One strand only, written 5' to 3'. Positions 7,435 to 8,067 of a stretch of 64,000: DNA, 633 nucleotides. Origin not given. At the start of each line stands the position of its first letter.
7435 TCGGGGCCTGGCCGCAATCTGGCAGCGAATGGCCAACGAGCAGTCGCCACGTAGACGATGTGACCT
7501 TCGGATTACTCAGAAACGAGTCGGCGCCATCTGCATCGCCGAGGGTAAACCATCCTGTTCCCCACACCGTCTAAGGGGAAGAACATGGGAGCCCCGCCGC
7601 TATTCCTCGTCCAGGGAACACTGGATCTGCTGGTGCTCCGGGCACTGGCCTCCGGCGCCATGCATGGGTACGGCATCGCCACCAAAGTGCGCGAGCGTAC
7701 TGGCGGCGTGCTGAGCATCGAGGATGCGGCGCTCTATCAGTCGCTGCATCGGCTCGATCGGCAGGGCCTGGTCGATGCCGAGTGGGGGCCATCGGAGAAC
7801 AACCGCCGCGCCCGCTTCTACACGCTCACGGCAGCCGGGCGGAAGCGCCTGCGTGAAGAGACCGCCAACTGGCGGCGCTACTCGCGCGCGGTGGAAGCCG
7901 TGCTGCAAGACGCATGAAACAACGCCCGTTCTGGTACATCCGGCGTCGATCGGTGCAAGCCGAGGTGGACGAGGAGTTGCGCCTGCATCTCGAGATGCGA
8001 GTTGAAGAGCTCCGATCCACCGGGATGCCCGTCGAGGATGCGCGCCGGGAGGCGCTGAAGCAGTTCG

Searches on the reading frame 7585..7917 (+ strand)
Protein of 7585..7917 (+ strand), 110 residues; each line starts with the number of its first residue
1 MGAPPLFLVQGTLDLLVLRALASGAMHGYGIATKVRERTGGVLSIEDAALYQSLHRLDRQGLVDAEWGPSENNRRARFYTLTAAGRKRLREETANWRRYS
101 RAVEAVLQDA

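Call 10: find_encoding_contigs(protein=window:7585-7917:+, flank=10000, max_places=10)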
Protein window:7585-7917:+ (110 aa): 23 contigs read that carry it; 10 places shown.
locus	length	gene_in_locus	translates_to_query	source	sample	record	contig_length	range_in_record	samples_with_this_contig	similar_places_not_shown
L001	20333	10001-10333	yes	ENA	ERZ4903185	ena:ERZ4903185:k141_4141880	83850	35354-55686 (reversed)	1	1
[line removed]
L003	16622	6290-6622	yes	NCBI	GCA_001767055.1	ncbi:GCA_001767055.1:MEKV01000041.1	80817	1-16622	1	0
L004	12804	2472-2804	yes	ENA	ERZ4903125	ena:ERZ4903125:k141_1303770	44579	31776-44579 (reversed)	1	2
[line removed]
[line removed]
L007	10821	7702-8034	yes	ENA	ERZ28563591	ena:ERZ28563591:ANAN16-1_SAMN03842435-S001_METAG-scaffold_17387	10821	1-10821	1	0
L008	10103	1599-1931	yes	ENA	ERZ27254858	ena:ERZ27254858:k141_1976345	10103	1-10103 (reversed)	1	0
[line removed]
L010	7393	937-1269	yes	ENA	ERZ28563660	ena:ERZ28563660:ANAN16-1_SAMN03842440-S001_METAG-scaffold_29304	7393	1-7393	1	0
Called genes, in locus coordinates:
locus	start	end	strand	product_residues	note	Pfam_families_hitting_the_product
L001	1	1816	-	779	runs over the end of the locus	PF13620:CarboxypepD_reg, PF07715:Plug, PF00593:TonB_dep_Rec_b-barrel, PF14905:OMP_b-brl_3 (weak)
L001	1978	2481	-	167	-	PF00210:Ferritin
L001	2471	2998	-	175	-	PF01325:Fe_dep_repress (weak), PF09339:HTH_IclR (faint), PF12802:MarR_2, PF13545:HTH_Crp_2 (faint), PF02742:Fe_dep_repr_C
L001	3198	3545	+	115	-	-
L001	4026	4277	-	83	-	-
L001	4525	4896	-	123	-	-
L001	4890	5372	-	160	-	-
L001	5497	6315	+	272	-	-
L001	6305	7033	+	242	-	PF01850:PIN (weak)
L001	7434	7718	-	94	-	PF06965:Na_H_antiport_1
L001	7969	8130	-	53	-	-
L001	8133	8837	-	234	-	PF00982:Glyco_transf_20 (weak)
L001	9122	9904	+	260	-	PF13413:HTH_25, PF13464:RodZ_C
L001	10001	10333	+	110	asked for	PF03551:PadR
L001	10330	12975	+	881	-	PF12704:MacB_PCD, PF02687:FtsX, PF12704:MacB_PCD, PF02687:FtsX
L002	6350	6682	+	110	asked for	PF03551:PadR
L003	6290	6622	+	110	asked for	PF03551:PadR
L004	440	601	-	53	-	-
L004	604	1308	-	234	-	PF00982:Glyco_transf_20 (weak)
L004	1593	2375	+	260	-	PF13413:HTH_25, PF13464:RodZ_C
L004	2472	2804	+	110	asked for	PF03551:PadR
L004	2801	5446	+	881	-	PF12704:MacB_PCD, PF02687:FtsX, PF12704:MacB_PCD, PF02687:FtsX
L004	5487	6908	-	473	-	PF09587:PGA_cap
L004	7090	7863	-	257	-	-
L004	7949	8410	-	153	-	PF17200:sCache_2, PF08269:dCache_2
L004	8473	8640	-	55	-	-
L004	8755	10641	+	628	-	PF01594:AI-2E_transport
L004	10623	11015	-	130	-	PF01850:PIN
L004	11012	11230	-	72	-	PF09957:VapB_antitoxin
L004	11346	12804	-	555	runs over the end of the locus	PF01979:Amidohydro_1, PF07969:Amidohydro_3 (weak)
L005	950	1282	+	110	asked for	PF03551:PadR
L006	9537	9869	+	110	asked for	PF03551:PadR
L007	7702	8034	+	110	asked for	PF03551:PadR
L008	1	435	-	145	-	?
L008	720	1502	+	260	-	PF13413:HTH_25, PF13464:RodZ_C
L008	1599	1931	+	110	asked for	PF03551:PadR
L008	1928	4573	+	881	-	PF12704:MacB_PCD, PF02687:FtsX, PF12704:MacB_PCD, PF02687:FtsX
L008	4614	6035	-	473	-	PF09587:PGA_cap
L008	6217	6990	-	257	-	-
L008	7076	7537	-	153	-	PF17200:sCache_2, PF08269:dCache_2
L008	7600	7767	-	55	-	-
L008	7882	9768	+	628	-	PF01594:AI-2E_transport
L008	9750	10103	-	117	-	?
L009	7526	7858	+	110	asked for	PF03551:PadR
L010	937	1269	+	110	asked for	PF03551:PadR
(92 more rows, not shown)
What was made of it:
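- Tried and rejected: Look-up through padR worked (call 10).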

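Call 34: search_protein_families(library=pfam, proteins=[window:7585-7917:+], max_evalue=0.05)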
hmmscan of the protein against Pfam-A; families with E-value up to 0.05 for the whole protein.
window:7585-7917:+ (110 aa): 3 families
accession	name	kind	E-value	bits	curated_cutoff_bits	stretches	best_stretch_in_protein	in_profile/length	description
PF03551.20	PadR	-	7.8e-20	71.1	27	1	17-91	1-75/75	Transcriptional regulator PadR-like family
PF13463.12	HTH_27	-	0.00019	22.1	22.2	1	40-85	25-68/68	Winged helix DNA-binding domain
PF01638.23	HxlR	-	0.04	14.2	20.8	0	43-87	29-71/91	HxlR-like helix-turn-helix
